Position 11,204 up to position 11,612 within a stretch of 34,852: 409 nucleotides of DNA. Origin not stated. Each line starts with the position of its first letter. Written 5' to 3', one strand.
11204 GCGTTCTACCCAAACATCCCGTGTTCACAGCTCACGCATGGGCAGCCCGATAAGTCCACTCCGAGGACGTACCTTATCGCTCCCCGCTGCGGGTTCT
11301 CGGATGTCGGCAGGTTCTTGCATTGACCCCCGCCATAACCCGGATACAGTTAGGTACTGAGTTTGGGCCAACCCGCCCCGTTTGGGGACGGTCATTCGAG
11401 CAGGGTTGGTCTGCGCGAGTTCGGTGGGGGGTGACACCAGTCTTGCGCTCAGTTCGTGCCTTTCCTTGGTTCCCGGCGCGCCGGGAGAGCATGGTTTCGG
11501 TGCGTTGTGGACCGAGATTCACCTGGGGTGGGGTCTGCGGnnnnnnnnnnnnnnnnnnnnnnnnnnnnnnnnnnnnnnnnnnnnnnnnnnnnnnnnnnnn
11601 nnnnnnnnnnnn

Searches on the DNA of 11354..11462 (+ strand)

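Call 65: build_rna_model(alignment_id=A8)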
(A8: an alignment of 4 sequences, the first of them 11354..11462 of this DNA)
Model R1 built from alignment A8 (4 sequences, 110 columns); structure: RNAalifold consensus.
model positions 100; base pairs 30; branch points 1; effective number of sequences 1.12; information 0.59 bits per position. Calibrated on 0.2 Mb of random sequence (short: E-values are rough).
structure used (alignment columns):
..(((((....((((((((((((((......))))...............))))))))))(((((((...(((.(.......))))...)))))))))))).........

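Call 69: search_with_rna_model(model_id=R1, sources=[window, L003, L004, L005, L006, L007, L009, L010, L011, L012, L013, L014, L015, L016, L017, L018, L019, L020, L022, L023, L024, L025, L027, L038, L047, L001, L084, L085, L086], max_evalue=1)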
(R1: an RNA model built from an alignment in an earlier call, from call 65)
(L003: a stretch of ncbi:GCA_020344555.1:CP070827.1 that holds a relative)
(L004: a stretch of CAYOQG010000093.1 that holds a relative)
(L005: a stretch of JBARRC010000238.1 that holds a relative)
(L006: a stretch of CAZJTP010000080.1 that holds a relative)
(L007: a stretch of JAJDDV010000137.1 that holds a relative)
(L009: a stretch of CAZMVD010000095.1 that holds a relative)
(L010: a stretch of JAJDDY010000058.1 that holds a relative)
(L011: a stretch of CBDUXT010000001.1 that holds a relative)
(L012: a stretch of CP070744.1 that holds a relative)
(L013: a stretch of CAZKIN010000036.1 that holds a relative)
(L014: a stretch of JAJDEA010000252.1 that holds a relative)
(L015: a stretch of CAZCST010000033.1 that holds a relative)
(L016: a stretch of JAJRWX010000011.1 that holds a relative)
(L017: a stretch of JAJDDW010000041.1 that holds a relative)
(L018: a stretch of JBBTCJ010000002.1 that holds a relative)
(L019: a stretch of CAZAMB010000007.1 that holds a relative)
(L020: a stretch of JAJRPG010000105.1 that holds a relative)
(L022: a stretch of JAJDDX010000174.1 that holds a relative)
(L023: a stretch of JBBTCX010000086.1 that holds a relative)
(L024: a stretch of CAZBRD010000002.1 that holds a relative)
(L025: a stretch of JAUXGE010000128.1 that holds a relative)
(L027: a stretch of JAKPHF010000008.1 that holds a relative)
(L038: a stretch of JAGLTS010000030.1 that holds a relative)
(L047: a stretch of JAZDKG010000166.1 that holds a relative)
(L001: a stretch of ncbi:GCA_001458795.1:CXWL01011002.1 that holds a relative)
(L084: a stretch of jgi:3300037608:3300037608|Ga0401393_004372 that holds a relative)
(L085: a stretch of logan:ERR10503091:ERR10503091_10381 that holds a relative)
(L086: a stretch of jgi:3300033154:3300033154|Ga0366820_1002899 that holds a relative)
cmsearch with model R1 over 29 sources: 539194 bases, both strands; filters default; matches with E-value up to 1: 7.
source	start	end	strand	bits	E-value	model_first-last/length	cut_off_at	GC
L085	7312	7411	+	107.6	1.9e-24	1-100/100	no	0.58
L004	7743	7841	+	103.4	2.2e-23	1-100/100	no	0.62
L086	1879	1978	+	98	5.2e-22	1-100/100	no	0.61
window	11355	11457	+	93.1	9.1e-21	1-100/100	no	0.62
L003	9832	9932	+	17.1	0.23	1-100/100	no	0.6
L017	8696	8821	-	15.6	0.55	1-100/100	no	0.51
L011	6784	6864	-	15.6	0.56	1-100/100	no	0.67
